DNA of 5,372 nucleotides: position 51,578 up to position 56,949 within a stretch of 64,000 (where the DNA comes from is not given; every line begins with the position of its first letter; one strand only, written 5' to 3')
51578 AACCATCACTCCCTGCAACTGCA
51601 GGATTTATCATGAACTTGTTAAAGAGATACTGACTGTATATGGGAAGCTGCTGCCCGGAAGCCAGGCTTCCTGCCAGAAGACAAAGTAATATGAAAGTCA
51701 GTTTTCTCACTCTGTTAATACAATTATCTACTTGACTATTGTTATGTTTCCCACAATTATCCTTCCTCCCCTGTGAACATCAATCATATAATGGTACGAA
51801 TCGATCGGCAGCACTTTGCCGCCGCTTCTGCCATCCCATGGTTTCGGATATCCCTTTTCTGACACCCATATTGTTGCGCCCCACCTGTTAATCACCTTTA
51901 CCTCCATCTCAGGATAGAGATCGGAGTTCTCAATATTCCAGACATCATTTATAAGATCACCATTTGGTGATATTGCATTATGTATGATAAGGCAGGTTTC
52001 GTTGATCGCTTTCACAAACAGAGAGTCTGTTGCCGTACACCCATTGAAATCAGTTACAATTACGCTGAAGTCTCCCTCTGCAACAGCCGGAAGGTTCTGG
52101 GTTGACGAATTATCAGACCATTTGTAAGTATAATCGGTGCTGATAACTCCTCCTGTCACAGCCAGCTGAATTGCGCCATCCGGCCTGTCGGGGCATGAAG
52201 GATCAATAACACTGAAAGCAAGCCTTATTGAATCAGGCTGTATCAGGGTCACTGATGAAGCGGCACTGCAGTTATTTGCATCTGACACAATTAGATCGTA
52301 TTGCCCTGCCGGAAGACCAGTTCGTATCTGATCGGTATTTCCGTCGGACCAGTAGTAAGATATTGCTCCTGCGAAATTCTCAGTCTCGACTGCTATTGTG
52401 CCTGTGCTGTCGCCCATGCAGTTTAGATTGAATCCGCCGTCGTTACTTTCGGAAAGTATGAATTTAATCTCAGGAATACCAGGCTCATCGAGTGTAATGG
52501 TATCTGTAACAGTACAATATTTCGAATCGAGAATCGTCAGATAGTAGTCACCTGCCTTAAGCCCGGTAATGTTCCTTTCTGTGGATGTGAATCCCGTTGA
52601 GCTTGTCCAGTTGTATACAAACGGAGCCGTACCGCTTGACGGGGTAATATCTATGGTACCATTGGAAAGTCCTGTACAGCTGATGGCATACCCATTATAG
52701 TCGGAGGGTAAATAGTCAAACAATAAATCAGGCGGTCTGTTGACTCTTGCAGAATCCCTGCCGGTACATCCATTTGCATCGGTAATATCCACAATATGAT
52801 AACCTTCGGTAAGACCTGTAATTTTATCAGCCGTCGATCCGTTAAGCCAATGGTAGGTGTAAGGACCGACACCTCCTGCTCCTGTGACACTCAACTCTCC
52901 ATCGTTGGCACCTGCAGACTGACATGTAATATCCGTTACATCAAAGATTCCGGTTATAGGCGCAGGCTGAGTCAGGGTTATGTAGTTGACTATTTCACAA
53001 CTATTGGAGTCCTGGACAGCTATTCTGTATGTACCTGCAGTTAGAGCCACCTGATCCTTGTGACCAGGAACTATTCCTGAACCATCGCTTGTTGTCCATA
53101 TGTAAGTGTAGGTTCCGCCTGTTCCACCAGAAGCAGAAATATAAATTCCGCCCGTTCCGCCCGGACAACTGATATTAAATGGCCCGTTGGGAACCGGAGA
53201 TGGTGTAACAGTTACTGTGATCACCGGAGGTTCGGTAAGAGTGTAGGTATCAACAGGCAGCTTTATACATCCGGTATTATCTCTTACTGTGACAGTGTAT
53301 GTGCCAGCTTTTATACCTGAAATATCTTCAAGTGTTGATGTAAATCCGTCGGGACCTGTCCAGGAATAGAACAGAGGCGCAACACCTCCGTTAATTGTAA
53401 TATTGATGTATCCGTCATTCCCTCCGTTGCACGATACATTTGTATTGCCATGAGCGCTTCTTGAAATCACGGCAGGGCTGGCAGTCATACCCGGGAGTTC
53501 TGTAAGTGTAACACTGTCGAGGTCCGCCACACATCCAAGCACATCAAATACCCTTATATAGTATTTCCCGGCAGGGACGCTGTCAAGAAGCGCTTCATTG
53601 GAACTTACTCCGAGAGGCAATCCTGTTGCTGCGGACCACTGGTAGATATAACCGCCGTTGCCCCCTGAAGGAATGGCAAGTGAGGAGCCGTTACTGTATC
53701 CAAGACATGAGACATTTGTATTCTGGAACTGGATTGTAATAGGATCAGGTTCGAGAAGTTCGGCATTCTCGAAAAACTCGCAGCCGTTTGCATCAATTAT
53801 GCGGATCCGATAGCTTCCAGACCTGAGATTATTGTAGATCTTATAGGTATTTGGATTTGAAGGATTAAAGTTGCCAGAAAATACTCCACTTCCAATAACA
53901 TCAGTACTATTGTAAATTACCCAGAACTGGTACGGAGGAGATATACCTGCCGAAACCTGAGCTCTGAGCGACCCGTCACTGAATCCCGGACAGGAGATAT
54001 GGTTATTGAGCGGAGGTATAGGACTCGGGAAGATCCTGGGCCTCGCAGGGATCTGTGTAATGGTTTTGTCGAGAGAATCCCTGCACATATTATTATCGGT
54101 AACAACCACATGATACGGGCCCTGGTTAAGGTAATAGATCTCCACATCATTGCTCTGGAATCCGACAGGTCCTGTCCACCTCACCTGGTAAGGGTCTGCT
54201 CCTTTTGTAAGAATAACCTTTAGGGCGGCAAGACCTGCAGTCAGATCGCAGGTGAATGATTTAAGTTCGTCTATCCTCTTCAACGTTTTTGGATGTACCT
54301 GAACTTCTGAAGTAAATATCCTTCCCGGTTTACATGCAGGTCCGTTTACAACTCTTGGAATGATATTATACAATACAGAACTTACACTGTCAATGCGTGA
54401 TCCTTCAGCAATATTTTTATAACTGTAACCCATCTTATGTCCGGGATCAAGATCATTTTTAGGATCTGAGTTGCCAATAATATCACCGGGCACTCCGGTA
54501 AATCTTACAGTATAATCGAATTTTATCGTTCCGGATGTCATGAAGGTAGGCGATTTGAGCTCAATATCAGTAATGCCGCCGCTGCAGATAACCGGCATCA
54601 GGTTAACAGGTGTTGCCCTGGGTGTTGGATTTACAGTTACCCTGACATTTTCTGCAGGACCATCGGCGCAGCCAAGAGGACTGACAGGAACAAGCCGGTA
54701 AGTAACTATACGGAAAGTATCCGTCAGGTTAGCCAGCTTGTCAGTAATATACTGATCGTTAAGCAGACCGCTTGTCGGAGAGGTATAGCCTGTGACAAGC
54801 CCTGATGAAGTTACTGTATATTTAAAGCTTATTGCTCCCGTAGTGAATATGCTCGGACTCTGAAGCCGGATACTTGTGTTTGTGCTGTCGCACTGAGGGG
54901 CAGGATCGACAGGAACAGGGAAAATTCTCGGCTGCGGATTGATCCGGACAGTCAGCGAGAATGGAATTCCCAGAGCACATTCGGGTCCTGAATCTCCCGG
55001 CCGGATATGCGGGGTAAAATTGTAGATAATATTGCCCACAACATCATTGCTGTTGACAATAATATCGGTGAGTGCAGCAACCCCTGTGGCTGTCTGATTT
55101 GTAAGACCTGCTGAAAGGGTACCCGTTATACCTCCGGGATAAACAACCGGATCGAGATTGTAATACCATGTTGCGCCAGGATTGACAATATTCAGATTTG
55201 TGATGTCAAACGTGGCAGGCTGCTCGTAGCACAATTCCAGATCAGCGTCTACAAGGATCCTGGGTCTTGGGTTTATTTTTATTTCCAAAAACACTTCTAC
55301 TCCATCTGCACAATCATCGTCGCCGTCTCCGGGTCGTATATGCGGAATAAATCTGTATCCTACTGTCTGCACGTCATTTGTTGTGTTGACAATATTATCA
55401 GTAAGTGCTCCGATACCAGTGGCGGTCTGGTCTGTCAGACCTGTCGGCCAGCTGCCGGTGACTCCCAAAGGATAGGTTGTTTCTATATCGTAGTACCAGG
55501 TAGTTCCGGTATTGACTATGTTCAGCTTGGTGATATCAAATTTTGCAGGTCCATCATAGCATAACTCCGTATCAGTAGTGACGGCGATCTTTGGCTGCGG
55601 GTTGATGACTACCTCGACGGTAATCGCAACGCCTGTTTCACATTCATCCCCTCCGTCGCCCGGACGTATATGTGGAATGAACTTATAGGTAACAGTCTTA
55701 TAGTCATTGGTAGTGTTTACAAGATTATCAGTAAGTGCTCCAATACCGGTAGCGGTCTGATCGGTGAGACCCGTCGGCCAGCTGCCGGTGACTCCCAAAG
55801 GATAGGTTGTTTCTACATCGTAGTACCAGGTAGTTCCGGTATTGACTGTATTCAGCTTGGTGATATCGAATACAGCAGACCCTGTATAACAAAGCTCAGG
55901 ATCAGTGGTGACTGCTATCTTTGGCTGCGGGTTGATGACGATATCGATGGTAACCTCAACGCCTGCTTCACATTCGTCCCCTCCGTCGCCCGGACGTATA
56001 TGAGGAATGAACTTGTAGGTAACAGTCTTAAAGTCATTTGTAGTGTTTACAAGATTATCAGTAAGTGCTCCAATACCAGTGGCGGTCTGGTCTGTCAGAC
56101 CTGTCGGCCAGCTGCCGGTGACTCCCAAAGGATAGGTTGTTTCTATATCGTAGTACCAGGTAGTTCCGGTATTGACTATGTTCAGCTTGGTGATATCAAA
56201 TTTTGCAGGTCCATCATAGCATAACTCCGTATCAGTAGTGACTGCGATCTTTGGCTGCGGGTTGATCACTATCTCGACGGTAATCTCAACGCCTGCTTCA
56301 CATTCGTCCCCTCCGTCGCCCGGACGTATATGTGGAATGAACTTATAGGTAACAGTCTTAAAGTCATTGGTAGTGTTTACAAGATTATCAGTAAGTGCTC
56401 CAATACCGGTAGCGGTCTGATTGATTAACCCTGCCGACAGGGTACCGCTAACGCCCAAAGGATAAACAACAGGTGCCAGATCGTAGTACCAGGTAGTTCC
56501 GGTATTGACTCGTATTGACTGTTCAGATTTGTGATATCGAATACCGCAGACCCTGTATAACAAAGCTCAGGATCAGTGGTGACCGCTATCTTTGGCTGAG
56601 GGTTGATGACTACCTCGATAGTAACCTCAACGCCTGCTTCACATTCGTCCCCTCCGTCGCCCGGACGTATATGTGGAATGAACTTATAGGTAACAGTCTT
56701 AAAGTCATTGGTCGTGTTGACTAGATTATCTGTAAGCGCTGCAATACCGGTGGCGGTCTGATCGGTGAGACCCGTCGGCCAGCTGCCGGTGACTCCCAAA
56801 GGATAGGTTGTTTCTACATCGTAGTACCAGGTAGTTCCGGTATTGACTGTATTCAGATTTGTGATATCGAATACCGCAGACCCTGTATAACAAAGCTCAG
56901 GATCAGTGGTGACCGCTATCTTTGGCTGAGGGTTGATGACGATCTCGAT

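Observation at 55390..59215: The adhesin module array has nested periodicity (330 nt, A/B 660 nt, about 2.3-kb super-repeat), and the frame breaks at homologous points of the super-repeat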

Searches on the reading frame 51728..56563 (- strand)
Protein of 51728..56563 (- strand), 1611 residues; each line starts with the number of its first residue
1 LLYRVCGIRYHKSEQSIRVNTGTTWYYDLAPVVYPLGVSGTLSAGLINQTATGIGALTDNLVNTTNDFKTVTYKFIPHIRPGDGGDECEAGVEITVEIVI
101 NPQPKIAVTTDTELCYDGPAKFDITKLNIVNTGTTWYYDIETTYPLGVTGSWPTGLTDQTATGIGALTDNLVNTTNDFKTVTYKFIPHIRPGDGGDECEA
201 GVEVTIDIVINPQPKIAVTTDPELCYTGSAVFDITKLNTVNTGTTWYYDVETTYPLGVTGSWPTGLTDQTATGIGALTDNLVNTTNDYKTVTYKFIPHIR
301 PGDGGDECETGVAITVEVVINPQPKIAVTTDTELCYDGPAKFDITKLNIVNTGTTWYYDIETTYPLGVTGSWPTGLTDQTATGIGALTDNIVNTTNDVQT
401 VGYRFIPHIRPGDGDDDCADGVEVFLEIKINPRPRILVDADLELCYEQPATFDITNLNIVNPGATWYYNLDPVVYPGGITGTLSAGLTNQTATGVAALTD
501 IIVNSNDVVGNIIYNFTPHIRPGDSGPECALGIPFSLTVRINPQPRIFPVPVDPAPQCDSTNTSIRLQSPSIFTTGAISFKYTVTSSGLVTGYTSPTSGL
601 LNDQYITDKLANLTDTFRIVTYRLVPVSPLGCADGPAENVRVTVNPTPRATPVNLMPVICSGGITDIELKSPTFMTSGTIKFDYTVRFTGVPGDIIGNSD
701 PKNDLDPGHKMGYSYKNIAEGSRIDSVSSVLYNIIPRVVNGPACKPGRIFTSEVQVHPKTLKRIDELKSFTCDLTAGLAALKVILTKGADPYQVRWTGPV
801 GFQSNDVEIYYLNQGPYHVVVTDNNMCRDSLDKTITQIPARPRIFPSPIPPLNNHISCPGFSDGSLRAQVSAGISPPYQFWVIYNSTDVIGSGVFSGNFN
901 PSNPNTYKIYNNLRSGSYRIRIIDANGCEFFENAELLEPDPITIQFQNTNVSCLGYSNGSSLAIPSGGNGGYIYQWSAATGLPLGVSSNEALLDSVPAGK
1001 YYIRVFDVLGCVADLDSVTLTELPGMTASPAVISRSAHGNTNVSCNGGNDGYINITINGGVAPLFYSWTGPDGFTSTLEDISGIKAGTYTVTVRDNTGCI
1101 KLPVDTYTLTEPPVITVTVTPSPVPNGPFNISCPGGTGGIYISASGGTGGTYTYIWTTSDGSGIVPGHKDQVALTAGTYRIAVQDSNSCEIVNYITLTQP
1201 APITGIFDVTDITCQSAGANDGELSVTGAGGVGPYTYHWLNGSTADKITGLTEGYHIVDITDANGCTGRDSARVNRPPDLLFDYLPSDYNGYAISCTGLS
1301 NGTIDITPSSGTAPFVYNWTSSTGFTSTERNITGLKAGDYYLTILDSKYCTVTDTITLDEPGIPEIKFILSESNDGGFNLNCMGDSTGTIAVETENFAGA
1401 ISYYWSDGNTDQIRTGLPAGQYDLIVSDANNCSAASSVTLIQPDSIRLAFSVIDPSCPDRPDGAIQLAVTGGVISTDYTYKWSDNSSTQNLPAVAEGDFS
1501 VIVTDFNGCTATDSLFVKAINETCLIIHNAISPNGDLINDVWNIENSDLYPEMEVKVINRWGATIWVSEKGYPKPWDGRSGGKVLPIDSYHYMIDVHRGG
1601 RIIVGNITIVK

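Call 11: search_protein_families(library=pfam, proteins=[window:51728-56563:-], max_evalue=0.01)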
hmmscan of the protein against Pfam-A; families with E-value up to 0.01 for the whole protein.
window:51728-56563:- (1611 aa): 4 families
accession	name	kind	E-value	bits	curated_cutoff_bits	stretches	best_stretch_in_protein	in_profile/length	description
PF13573.12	SprB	-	9.3e-40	134.4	28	5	1207-1244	2-37/37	SprB repeat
PF19406.5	PKD_5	-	9.8e-24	83.5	25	2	574-648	19-88/88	PKD-like domain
PF13585.12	CHU_C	-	5.9e-16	58.8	27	1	1526-1599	2-76/86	CHU_C Type IX secretion signal domain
PF08308.17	PEGA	-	0.0085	16.4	20.8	0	1327-1360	24-57/71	PEGA domain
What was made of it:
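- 51731..51985 (-): T9SS type-B C-terminal sorting domain. PF13585 CHU_C has E=5.9e-16 (call 11).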

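Call 44: search_protein_families(library=ncbifam, proteins=[window:51728-56563:-], max_evalue=0.001)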
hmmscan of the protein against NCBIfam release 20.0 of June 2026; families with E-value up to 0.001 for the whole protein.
window:51728-56563:- (1611 aa): 1 family
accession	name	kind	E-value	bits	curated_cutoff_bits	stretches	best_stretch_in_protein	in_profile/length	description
TIGR04131.1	Bac_Flav_CTERM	domain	6.9e-14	51.8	35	1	1527-1610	3-84/85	T9SS type B sorting domain-containing protein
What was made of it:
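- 51731..51985 (-): TIGR04131 scores 51.8 bits against a cut-off of 35 (call 44).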

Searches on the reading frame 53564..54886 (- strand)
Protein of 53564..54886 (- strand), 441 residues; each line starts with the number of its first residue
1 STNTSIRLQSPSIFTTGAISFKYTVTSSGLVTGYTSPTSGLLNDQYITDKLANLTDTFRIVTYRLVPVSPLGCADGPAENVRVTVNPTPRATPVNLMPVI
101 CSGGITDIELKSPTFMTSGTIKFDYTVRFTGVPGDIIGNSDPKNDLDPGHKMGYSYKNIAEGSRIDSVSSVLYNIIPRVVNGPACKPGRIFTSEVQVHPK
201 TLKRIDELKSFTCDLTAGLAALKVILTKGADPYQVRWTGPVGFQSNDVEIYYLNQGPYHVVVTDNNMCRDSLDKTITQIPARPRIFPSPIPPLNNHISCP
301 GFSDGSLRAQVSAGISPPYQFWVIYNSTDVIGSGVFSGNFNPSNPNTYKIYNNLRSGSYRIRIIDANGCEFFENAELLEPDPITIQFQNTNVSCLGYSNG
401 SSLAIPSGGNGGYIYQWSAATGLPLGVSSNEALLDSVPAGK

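Call 14: find_related_loci(query=window:53564-54886:-, collection=genome_contigs, flank=10000)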
Query window:53564-54886:- (441 aa) in genome_contigs; peptide patterns used: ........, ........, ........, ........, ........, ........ (x = any residue, [..] = any of these).
30 stretches matched a pattern; 2 encode a relative of the query (tblastn E <= 1e-3); 2 distinct loci.
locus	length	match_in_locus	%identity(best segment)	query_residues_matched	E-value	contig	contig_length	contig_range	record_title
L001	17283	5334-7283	45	1-441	4e-113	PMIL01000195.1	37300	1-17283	MAG: Bacteroidales bacterium isolate fen_956 73.20120600_E3D.46_contig_18628, whole genome shotgun sequence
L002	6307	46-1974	32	4-440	2e-48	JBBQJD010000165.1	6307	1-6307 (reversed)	MAG: Bacteroidales bacterium isolate Co_metawrap_757 Cmw_757_k141_6370715_length_6307_cov_17.9890, whole genome shotgun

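Call 16: find_related_loci(query=window:53564-54886:-, collection=metagenome_contigs, flank=10000)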
Query window:53564-54886:- (441 aa) in metagenome_contigs; peptide patterns used: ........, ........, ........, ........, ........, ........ (x = any residue, [..] = any of these).
56 stretches matched a pattern; 1 encode a relative of the query (tblastn E <= 1e-3); 1 distinct loci.
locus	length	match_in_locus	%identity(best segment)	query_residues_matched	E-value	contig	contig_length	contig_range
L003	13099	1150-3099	44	1-441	3e-113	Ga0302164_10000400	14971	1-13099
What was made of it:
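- Tried and rejected: The genome_contigs and metagenome_contigs scans with the unique adhesin segment returned only relatives at 32-45% protein identity (calls 14, 16).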

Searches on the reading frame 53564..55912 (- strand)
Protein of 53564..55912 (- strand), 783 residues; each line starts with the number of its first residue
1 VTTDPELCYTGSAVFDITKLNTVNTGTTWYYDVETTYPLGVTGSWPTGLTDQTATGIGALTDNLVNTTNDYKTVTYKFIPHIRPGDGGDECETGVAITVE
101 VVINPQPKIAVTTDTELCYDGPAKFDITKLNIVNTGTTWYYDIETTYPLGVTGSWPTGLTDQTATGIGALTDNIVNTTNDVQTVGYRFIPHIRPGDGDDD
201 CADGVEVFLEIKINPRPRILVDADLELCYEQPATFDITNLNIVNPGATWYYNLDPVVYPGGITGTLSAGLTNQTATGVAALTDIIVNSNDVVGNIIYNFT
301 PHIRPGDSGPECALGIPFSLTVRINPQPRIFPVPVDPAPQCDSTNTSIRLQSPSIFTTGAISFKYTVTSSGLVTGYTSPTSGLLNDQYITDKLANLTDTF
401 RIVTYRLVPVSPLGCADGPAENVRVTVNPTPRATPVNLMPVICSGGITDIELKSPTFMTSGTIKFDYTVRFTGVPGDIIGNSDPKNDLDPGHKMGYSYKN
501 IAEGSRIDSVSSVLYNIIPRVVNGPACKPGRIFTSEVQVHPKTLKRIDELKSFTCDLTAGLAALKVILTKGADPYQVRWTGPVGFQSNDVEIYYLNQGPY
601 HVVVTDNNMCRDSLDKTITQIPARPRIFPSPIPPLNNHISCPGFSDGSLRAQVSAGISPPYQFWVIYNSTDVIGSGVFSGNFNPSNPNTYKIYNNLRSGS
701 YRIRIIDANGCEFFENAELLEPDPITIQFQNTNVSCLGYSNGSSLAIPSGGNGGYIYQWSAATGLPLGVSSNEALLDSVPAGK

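Call 69: find_homologous_proteins(query=window:53564-55912:-, max_evalue=1e-20)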
Query window:53564-55912:- (783 aa): 27 proteins with E <= 1e-20 among 8000 candidates.
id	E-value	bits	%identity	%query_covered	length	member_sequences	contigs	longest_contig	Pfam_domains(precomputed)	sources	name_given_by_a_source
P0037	0.0e+0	1629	56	55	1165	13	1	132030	PF19406.6,PF19697.5,PF26863.1,PF14747.12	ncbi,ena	-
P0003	0.0e+0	1271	79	42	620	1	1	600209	PF19406.6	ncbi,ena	-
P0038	0.0e+0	1091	43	100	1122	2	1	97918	PF19406.6,PF13573.13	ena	-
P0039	8.8e-295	998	44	74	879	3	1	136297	PF19406.6,PF01987.24,PF03212.21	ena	-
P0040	5.1e-273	926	87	54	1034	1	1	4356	PF19406.6,PF13573.13,PF13585.13,PF18962.8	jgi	-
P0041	8.3e-198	677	32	85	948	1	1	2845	PF19406.6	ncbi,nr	ncbi:MAG TPA: PKD-like domain-containing protein, partial [Bacteroidales bacterium]|nr:PKD-like doma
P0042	5.7e-191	655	38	88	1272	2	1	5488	PF19406.6,PF13573.13,PF13585.13,PF18962.8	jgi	jgi:gliding motility-associated-like protein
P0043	7.0e-182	625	44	78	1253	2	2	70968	PF19406.6,PF13573.13,PF13585.13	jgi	jgi:gliding motility-associated-like protein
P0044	2.8e-178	613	55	60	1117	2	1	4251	PF19406.6,PF13573.13,PF13585.13,PF18962.8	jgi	jgi:gliding motility-associated-like protein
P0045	8.6e-173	594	45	55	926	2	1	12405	PF19406.6,PF23237.2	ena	-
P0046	5.1e-171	589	41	78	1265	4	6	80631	PF19406.6,PF13573.13,PF13585.13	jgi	jgi:gliding motility-associated-like protein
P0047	2.9e-170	586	44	86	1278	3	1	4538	PF19406.6,PF13573.13,PF13585.13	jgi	jgi:gliding motility-associated-like protein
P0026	3.3e-169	583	61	53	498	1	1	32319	PF19406.6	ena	-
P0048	8.7e-162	558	50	66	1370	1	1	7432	PF19406.6,PF13573.13,PF13585.13,PF18962.8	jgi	jgi:gliding motility-associated-like protein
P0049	1.4e-155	538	46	64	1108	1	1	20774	PF19406.6,PF13573.13,PF13585.13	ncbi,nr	ncbi:MAG: gliding motility-associated C-terminal domain-containing protein, partial [Bacteroidota ba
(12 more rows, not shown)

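Call 71: find_encoding_contigs(protein=P0037, flank=10000, max_places=2)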
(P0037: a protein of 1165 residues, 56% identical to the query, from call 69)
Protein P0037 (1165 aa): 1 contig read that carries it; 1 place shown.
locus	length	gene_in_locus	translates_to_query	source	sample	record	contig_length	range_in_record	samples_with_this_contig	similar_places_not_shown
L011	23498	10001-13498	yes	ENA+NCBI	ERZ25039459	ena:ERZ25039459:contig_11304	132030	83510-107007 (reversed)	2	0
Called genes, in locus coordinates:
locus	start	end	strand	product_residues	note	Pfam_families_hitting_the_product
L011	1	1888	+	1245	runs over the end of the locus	PF00292:PAX (faint), PF23237:HYR_4C (faint)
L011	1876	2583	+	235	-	PF18911:PKD_4 (faint), PF19077:Big_13 (faint), PF24396:DUF7541 (faint), PF08191:LRR_adjacent (faint), PF16403:Bact_surface_Ig-like (faint), PF23237:HYR_4C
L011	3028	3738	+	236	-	PF23237:HYR_4C, PF16403:Bact_surface_Ig-like (faint), PF23237:HYR_4C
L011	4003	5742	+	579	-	PF08191:LRR_adjacent (faint), PF15789:Hyr1 (faint), PF16403:Bact_surface_Ig-like (faint), PF18911:PKD_4 (faint), PF19077:Big_13 (faint), PF20164:GspA_SrpA_N (faint), PF24396:DUF7541 (faint), PF23237:HYR_4C, +2 more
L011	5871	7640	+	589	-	PF08191:LRR_adjacent (faint), PF15789:Hyr1 (faint), PF16403:Bact_surface_Ig-like (faint), PF18911:PKD_4 (faint), PF19077:Big_13 (faint), PF20164:GspA_SrpA_N (faint), PF24396:DUF7541 (faint), PF23237:HYR_4C, +2 more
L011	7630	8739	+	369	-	PF19406:PKD_5 (weak)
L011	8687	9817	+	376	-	PF19406:PKD_5 (weak)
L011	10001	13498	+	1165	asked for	PF19406:PKD_5 (weak), PF19697:Atg11_middle (faint), PF14747:DUF4473 (faint), PF26863:Phage_T4_Y04J (faint), PF19406:PKD_5 (weak)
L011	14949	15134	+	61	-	-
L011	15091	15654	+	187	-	PF13573:SprB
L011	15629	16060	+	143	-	PF13573:SprB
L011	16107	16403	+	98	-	-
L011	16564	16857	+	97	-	PF13585:CHU_C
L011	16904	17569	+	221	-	PF11751:PorP_SprF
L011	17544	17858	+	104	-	PF11751:PorP_SprF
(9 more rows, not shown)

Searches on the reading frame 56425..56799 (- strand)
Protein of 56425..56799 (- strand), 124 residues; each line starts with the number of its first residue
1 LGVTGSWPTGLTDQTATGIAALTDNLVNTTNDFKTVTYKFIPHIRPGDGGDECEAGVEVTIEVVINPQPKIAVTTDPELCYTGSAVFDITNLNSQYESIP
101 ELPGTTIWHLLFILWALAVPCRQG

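Call 68: find_encoding_contigs(protein=window:56425-56799:-, flank=3000, max_places=5)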
Protein window:56425-56799:- (124 aa): no gene with exactly this product is on record in the collection.
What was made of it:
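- Tried and rejected: The frameshifted 124-aa ORF is on record nowhere else (call 68).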
